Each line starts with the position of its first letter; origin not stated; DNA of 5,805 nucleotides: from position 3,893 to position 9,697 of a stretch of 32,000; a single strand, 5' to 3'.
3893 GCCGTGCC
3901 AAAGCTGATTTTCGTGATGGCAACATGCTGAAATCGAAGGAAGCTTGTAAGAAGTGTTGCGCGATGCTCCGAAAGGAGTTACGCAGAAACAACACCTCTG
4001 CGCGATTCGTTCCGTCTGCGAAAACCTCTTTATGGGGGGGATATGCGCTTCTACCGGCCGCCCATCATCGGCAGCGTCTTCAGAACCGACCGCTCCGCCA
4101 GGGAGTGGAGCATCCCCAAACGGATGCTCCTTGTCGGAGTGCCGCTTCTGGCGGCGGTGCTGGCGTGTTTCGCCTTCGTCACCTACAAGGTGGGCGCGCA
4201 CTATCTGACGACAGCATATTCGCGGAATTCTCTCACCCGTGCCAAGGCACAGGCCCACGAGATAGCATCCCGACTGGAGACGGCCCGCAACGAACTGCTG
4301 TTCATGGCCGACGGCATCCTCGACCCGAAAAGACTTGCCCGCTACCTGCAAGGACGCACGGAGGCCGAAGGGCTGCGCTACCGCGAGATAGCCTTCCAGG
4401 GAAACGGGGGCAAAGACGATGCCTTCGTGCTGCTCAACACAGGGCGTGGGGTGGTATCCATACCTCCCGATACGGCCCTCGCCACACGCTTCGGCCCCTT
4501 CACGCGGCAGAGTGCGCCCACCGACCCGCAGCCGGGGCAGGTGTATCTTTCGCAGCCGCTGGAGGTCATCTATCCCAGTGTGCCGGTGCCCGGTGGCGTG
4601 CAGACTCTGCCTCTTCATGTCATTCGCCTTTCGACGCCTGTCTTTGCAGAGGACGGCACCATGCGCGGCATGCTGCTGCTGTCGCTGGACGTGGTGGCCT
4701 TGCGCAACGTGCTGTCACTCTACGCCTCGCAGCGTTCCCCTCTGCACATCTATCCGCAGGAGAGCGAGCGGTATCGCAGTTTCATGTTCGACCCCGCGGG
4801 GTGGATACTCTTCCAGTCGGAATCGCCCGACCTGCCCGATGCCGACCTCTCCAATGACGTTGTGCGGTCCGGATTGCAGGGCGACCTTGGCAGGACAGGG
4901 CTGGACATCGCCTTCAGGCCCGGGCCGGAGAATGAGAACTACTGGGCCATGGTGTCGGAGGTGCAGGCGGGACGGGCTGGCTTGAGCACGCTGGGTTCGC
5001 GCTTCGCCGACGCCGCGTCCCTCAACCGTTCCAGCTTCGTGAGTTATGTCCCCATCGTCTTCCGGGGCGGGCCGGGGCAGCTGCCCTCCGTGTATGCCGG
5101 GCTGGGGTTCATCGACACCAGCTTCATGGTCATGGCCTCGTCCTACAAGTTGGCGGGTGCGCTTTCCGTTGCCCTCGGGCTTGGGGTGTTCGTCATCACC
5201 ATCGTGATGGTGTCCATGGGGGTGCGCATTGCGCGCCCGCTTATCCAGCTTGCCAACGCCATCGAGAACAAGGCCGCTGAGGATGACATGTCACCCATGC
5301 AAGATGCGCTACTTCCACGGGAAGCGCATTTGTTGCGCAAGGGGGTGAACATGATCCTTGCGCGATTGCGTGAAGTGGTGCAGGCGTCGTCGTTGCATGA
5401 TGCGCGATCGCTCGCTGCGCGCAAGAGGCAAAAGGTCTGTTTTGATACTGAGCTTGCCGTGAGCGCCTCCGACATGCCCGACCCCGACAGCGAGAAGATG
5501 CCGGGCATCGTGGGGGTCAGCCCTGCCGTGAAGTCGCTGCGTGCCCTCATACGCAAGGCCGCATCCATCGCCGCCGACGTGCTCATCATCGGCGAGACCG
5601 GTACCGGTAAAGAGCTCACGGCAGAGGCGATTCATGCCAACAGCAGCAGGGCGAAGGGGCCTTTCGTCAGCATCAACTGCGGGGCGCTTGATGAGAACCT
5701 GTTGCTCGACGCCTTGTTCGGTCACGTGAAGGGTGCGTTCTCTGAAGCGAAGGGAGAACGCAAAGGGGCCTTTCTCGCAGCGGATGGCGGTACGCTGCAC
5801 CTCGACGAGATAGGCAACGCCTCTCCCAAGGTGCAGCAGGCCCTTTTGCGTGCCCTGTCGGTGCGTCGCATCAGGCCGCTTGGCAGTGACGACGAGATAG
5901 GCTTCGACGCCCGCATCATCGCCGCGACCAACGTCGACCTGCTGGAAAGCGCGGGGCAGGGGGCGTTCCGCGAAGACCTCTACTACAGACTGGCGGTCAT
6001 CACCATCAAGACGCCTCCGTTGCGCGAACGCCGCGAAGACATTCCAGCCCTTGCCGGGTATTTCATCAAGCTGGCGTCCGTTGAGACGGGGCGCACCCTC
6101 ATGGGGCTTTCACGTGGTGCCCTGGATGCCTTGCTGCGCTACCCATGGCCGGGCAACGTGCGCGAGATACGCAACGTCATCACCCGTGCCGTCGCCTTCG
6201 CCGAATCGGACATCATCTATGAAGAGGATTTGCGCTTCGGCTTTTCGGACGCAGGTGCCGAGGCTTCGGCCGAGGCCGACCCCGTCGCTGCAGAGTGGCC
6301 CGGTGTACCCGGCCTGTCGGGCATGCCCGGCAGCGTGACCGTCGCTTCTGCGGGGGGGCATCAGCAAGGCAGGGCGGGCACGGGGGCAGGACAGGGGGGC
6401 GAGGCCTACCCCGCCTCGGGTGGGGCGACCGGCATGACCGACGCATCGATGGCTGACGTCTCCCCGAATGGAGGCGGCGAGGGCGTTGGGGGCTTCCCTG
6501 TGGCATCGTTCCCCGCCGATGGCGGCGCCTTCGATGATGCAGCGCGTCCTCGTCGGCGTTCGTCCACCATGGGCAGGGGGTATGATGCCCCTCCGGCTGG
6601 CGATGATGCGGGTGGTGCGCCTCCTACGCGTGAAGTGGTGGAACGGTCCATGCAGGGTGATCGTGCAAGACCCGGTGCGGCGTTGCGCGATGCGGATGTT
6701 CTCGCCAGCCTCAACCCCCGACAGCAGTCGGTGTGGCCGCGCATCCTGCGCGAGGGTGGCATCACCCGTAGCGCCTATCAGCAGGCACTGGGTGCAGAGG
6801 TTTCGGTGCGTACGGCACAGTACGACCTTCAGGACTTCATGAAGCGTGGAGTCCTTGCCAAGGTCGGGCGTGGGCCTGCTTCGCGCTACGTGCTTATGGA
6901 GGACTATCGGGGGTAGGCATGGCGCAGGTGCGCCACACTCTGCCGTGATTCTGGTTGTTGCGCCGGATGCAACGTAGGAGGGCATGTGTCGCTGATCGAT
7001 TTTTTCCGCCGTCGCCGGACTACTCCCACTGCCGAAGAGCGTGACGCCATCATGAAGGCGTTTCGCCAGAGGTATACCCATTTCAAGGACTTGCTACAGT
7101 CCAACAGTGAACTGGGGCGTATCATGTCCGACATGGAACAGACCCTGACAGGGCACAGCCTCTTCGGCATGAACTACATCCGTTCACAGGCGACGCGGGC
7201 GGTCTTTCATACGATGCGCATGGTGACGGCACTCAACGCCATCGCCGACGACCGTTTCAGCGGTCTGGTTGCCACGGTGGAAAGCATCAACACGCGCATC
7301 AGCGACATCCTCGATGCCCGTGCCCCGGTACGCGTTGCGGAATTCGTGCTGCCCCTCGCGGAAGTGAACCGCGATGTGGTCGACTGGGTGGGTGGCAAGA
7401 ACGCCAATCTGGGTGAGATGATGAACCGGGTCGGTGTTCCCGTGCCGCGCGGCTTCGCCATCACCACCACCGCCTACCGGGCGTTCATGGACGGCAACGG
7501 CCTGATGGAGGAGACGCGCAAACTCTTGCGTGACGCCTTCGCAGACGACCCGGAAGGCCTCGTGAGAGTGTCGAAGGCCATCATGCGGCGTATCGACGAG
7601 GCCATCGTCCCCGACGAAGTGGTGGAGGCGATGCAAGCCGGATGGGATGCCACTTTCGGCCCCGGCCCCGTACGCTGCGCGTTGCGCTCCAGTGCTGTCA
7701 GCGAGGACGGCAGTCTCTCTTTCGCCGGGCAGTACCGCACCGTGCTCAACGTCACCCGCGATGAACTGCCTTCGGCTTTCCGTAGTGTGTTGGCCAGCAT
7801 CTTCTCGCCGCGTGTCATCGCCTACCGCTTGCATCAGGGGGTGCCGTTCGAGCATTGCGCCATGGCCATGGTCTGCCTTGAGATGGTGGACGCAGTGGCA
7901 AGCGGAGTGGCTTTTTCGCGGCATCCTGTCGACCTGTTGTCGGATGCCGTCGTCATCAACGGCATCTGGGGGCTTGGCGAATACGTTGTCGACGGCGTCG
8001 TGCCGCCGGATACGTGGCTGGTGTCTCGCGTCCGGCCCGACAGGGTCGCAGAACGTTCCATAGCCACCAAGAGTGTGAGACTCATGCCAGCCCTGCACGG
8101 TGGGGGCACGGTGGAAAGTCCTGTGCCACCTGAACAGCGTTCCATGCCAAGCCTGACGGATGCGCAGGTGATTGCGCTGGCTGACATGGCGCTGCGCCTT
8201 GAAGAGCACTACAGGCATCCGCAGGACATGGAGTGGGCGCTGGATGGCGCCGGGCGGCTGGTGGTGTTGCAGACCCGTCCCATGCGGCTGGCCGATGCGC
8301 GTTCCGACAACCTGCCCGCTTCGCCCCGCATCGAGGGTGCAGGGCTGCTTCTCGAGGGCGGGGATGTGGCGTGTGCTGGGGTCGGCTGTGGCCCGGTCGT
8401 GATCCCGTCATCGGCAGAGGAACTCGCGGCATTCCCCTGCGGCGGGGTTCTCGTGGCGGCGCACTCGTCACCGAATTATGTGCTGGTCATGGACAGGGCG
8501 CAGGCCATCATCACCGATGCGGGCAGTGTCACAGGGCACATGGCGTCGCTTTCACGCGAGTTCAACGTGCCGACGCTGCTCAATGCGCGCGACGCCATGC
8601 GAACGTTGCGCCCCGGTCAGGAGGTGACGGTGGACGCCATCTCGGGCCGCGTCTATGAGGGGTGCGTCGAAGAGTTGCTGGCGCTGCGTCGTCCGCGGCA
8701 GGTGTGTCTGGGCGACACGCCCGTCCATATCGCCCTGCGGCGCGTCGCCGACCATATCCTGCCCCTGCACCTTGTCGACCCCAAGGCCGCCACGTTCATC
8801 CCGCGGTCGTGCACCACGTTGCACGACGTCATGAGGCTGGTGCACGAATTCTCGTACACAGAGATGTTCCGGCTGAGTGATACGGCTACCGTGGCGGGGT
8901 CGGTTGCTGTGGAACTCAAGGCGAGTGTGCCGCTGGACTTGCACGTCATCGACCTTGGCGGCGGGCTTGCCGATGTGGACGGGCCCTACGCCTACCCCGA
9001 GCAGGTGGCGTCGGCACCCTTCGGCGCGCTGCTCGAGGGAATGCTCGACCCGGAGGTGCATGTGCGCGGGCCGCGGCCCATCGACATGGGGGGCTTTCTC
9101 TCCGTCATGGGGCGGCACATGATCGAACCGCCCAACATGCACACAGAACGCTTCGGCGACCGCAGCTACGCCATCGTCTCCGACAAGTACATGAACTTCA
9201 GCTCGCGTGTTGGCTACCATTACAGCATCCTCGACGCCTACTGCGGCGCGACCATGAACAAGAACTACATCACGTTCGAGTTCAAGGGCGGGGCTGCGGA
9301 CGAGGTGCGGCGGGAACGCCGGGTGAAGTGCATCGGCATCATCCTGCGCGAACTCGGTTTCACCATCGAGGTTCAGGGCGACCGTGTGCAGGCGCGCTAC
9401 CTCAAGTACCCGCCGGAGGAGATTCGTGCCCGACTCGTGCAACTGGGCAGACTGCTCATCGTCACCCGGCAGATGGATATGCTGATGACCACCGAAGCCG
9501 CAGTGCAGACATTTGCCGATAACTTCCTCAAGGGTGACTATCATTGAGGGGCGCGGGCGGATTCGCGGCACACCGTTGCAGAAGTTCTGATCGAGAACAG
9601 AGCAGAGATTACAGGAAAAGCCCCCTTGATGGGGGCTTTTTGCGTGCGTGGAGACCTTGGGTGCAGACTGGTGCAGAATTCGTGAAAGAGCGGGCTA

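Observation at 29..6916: Divergent sigma-54 module: transmembrane enhancer-binding protein facing a six-gene operon of uncharacterised envelope proteins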

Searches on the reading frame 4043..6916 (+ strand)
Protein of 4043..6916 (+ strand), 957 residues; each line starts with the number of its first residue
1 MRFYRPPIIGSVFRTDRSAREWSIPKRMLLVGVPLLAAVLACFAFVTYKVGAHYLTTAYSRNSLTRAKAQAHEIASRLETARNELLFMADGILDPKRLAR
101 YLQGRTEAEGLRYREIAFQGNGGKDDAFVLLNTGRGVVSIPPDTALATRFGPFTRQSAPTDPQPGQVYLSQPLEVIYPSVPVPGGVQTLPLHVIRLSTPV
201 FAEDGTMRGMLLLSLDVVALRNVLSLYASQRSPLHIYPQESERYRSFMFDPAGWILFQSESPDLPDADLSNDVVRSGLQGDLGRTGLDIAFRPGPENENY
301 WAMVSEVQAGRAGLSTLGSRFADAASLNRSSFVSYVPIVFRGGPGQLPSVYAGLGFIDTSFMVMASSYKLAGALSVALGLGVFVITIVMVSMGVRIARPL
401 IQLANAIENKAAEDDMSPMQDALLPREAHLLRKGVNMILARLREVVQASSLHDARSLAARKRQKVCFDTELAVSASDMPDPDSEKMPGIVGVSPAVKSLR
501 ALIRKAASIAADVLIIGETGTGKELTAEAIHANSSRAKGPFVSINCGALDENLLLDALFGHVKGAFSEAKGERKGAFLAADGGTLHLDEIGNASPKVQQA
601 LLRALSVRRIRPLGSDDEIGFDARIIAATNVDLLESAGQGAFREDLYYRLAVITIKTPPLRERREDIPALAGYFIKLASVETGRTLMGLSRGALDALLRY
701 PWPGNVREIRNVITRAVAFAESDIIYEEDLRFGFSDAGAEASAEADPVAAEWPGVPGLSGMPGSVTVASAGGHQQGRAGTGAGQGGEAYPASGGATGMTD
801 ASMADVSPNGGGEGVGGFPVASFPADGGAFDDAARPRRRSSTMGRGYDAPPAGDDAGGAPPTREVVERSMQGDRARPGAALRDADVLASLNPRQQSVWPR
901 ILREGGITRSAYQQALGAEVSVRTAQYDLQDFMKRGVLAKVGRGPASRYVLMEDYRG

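Call 3: search_protein_families(library=pfam, proteins=[window:4043-6916:+], max_evalue=0.01)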
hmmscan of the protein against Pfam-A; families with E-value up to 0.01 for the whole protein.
window:4043-6916:+ (957 aa): 8 families
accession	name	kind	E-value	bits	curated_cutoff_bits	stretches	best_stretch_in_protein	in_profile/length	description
PF00158.32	Sigma54_activat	-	1.7e-58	197.4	20.2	1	489-655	1-167/168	Sigma-54 interaction domain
PF25601.1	AAA_lid_14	-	3.8e-22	78.3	27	1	661-744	1-84/87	AAA+ ATPase lid domain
PF14532.12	Sigma54_activ_2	-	5.1e-16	59.6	25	1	490-660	1-138/138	Sigma-54 interaction domain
PF07728.20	AAA_5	-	1.9e-07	31.6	22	1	512-630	1-122/139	AAA domain (dynein-related subfamily)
PF07724.20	AAA_2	-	4.9e-05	23.9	27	1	512-631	5-125/166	AAA domain (Cdc48 subfamily)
PF00004.35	AAA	-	9.7e-05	23.3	21.2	1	513-642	1-123/131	ATPase family associated with various cellular activities (AAA)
PF02743.24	dCache_1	-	0.0027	17.7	45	1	59-259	7-183/240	Cache domain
PF13191.12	AAA_16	-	0.0065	17.4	32.6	0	496-581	9-101/167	AAA ATPase domain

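Call 4: search_protein_families(library=ncbifam, proteins=[window:4043-6916:+], max_evalue=0.01)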
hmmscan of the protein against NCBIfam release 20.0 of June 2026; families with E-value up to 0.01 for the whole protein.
window:4043-6916:+ (957 aa): 27 families (the best 25 are shown)
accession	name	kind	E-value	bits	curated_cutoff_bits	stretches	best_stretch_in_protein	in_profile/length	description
TIGR01817.1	nifA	equivalog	4.9e-87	292.9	528.85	1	417-742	133-450/534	nif-specific transcriptional activator NifA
NF003451.0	PRK05022.1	equivalog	1.5e-81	274.7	476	1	469-723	172-426/512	nitric oxide reductase transcriptional regulator NorR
NF038308.1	RNA_repair_RtcR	equivalog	2.3e-79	267.6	650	1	485-736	178-438/530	RNA repair transcriptional activator RtcR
NF008469.0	PRK11361.1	equivalog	5.9e-79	265.9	714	1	486-741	142-397/461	acetoacetate metabolism transcriptional regulator AtoC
TIGR02915.1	PEP_resp_reg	equivalog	1.5e-75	254.7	502.6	1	483-735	135-387/445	PEP-CTERM-box response regulator transcription factor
NF007689.0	PRK10365.1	equivalog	1e-73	248.6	760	1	485-735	137-387/441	sigma-54-dependent response regulator transcription factor ZraR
TIGR01818.1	ntrC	equivalog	5.8e-72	242.9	558.6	1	475-747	122-394/463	nitrogen regulation protein NR(I)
NF041552.1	TF_PrdR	equivalog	2.7e-71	240.6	795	1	481-730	261-510/577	sigma-54 dependent transcriptional regulator PrdR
NF011695.0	PRK15115.1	equivalog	4.9e-70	236.5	763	1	478-727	126-375/445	two-component system response regulator GlrR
NF050807.1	TransRegFlbDCaul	equivalog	1.8e-68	231.4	750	1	489-746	120-377/454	sigma-54-dependent transcriptional regulator FlbD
TIGR02974.1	phageshock_pspF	equivalog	2.1e-68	231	443.55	1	490-720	2-233/336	phage shock protein operon transcriptional activator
NF008085.0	PRK10820.1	equivalog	1.6e-66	225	576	1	477-732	194-449/520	transcriptional regulator TyrR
NF041946.1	LuxO_transreg_Vib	equivalog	2.2e-65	221.3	800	1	482-730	128-376/463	quorum-sensing sigma-54 dependent transcriptional regulator LuxO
TIGR02329.1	propionate_PrpR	equivalog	3.7e-65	220.5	499.2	1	485-718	210-448/526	propionate catabolism operon regulatory protein PrpR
NF049963.1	RespRegFlgRCampy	domain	2.8e-63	214.3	750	1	487-730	134-377/429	fla regulon two-component system response regulator FlgR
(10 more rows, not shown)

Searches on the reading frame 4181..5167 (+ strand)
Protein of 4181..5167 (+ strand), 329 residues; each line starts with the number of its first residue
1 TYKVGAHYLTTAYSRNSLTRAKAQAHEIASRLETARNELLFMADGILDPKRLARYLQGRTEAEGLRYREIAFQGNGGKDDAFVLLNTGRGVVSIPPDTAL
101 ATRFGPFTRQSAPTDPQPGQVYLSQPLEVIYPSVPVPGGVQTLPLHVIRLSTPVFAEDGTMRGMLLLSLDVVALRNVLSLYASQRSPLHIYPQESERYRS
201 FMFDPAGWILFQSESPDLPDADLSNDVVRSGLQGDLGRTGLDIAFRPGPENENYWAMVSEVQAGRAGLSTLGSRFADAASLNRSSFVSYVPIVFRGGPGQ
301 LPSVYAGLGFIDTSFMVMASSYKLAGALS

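Call 77: search_protein_representatives(protein=window:4181-5167:+)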
Query: 329 residues. Proteins with E-value up to 0.001 (for the whole library): 123; up to 1e-10: 102; up to 1e-30: 51. The best 123 are listed.
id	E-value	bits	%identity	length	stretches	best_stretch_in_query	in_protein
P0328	4.2e-104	364.7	53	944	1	2-328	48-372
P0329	3.9e-78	279.3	45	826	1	9-323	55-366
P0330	1.5e-76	274.1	43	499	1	2-328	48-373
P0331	3.8e-75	269.5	43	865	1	6-327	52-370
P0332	5.2e-74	265.8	42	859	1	1-328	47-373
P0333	2.1e-64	234.2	42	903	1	9-326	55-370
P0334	1.8e-60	221.3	42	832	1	1-323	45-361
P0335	2.1e-58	214.5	38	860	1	1-324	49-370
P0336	1.2e-56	208.8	37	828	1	7-322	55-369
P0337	1.8e-54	201.6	37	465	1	5-321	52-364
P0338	3.4e-54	200.7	39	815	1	8-328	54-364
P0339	3.8e-53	197.3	39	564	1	9-318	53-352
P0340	1.3e-51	192.1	40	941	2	13-282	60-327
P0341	6.1e-49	183.4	33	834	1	3-325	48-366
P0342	6.6e-49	183.3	37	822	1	11-319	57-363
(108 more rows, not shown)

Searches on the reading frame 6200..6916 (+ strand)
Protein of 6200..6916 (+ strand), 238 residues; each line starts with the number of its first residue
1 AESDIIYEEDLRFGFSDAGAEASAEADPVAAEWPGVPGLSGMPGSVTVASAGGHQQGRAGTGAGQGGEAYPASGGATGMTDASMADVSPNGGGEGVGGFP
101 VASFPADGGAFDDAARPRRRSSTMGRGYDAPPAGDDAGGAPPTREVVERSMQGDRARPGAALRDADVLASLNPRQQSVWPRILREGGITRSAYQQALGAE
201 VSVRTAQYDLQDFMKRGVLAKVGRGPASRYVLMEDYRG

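Call 36: search_protein_families(library=pfam, proteins=[window:6200-6916:+], max_evalue=5)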
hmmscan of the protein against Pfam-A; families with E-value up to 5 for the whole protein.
window:6200-6916:+ (238 aa): 2 families
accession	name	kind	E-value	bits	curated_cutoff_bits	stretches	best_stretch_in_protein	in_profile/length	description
PF24033.1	DUF7342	-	0.046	14.2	31.6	1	190-233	18-61/150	Family of unknown function (DUF7342)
PF22560.2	GMT-wHTH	-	0.33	11.9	27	1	176-198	45-67/82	GMT-like wHTH domain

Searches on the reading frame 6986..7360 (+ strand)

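Call 36: search_protein_families(library=pfam, proteins=[window:6986-7360:+], max_evalue=5)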
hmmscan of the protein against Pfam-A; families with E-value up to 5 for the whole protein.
window:6986-7360:+ (125 aa): 4 families
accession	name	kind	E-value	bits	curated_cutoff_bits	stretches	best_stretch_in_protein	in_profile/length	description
PF24765.1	SAC9_C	-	0.013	15.8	27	1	39-124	17-98/176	SAC9 C-terminal domain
PF23195.1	UBQLN1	-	0.098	12.8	27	1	22-51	20-49/70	Ubiquilin-1-like domain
PF25282.1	POTRA1_3_Toc75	-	0.1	13.2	27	1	4-39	27-63/99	Toc75-like, POTRA domain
PF05769.16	SIKE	-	0.17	12.3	24.3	1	19-78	61-116/180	SIKE family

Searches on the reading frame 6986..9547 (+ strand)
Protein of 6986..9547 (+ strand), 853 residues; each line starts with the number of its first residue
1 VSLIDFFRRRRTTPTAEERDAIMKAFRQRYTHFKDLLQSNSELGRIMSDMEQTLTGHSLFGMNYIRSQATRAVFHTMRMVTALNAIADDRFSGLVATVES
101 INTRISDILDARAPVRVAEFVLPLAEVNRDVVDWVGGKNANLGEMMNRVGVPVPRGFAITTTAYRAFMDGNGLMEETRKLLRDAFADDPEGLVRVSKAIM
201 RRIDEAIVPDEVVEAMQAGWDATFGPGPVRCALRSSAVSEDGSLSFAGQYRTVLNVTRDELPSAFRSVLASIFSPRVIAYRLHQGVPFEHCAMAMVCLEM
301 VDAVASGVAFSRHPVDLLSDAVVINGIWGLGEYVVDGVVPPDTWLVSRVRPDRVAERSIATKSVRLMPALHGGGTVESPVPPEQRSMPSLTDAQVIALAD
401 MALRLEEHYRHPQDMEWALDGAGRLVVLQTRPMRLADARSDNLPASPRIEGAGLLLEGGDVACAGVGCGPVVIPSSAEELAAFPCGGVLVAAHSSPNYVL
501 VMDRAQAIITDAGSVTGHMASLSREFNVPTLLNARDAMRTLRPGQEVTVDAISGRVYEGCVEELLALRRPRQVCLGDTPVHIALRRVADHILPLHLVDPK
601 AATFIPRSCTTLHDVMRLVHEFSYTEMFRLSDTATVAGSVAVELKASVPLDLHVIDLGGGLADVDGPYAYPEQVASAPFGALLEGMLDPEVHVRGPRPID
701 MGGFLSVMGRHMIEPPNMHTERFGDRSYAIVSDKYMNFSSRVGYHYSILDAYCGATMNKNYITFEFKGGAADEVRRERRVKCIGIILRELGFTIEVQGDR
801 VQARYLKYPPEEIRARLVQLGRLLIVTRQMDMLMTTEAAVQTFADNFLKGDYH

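Call 3: search_protein_families(library=pfam, proteins=[window:6986-9547:+], max_evalue=0.01)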
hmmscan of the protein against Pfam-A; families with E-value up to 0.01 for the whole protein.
window:6986-9547:+ (853 aa): 2 families
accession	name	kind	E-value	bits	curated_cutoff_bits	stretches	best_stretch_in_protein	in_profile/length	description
PF01326.24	PPDK_N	-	3.8e-88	296.4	27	1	133-439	2-315/328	Pyruvate phosphate dikinase, AMP/ATP-binding domain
PF00391.29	PEP-utilizers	-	7.1e-18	64.4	23.1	1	485-554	3-72/72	PEP-utilising enzyme, mobile domain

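Call 4: search_protein_families(library=ncbifam, proteins=[window:6986-9547:+], max_evalue=0.01)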
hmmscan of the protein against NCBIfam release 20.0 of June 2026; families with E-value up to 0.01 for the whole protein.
window:6986-9547:+ (853 aa): 26 families (the best 25 are shown)
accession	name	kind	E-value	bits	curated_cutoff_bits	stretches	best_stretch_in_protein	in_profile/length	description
NF005057.0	PRK06464.1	equivalog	4.1e-105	352.5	598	1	119-564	5-468/798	phosphoenolpyruvate synthase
TIGR01418.1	PEP_synth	equivalog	2.7e-99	333.6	739.75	1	121-563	2-463/784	pyruvate, water dikinase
NF004878.0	PRK06241.1-3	subfamily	3.6e-71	240.4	945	2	119-433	3-311/891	phosphoenolpyruvate synthase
NF041857.1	RIF_Ptrans_rph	equivalog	4e-69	233.9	999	2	120-433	2-310/864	rifamycin-inactivating phosphotransferase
NF004881.0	PRK06241.2-2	equivalog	2.9e-68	231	883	2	131-434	15-311/898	phosphoenolpyruvate synthase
NF004877.0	PRK06241.1-2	subfamily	5.8e-67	226.7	866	2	119-433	3-312/869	phosphoenolpyruvate synthase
NF052632.1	undecylprod_RedH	equivalog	2.6e-64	217.6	1350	2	121-446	3-305/880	undecylprodigiosin ligase RedH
NF052631.1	prodigiosin_PigC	equivalog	7.4e-58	196.2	1300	2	133-445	14-309/883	prodigiosin ligase PigC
NF004879.0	PRK06241.1-4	equivalog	2.7e-57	194.5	976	2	118-433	2-312/868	phosphoenolpyruvate synthase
NF000283.1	RPH_KJ151292.1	equivalog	5.4e-48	163.8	1700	1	120-433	5-313/865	rifamycin-inactivating phosphotransferase Rph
NF004883.0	PRK06241.2-4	equivalog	6.4e-45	153.6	1063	2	135-434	32-328/928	phosphoenolpyruvate synthase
NF004880.0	PRK06241.2-1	equivalog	3.2e-42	144.5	972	3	128-347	11-224/837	phosphoenolpyruvate synthase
NF004882.0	PRK06241.2-3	equivalog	9e-33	113.4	850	2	132-342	9-212/827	phosphoenolpyruvate synthase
NF004531.0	PRK05878.1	equivalog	8.9e-28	97.2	456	2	451-562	348-460/534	pyruvate, phosphate dikinase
TIGR01828.1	pyru_phos_dikin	equivalog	2.8e-17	62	843.45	1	120-175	3-57/865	pyruvate, phosphate dikinase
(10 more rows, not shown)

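Call 33: search_solved_structures(query=window:6986-9547:+, max_evalue=0.01)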
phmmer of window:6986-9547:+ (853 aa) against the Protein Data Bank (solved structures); distinct sequences matched with E-value up to 0.01: 25.
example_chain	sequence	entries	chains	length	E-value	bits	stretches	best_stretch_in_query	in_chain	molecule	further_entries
8a8e_A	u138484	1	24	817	3.1e-68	233.8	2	182-570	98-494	Phosphoenolpyruvate synthase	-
9dae_A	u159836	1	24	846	2e-66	227.8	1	118-568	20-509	Phosphoenolpyruvate synthase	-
2ols_A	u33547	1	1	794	1.6e-65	224.8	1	129-561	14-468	Phosphoenolpyruvate synthase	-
5hv1_A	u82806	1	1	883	2.1e-47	164.9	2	119-434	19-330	Phosphoenolpyruvate synthase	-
5hv2_A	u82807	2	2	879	2.3e-47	164.8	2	119-434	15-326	Phosphoenolpyruvate synthase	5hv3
5fbs_A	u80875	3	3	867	2.8e-47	164.5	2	120-434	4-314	Phosphoenolpyruvate synthase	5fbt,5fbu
9goj_A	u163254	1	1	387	9.2e-46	159.5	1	131-435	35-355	Phosphoenolpyruvate synthase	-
5hv6_A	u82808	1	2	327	1.6e-41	145.5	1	119-433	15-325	Phosphoenolpyruvate synthase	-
2x0s_A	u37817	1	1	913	1.1e-14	56.7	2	125-183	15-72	PYRUVATE PHOSPHATE DIKINASE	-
1dik_A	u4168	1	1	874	2.7e-11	45.5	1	118-177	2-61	PYRUVATE PHOSPHATE DIKINASE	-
9pzl_A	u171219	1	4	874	2.7e-11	45.5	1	118-177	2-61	Pyruvate, phosphate dikinase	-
1kbl_A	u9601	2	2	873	4.1e-11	44.9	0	119-177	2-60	PYRUVATE PHOSPHATE DIKINASE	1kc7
2r82_A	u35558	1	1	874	1.4e-10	43.1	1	118-177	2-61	Pyruvate, phosphate dikinase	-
2dik_A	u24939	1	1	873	1.8e-10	42.7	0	119-177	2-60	PROTEIN (PYRUVATE PHOSPHATE DIKINASE)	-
1ggo_A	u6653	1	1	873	2e-10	42.6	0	119-177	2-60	PROTEIN (PYRUVATE, PHOSPHATE DIKINASE)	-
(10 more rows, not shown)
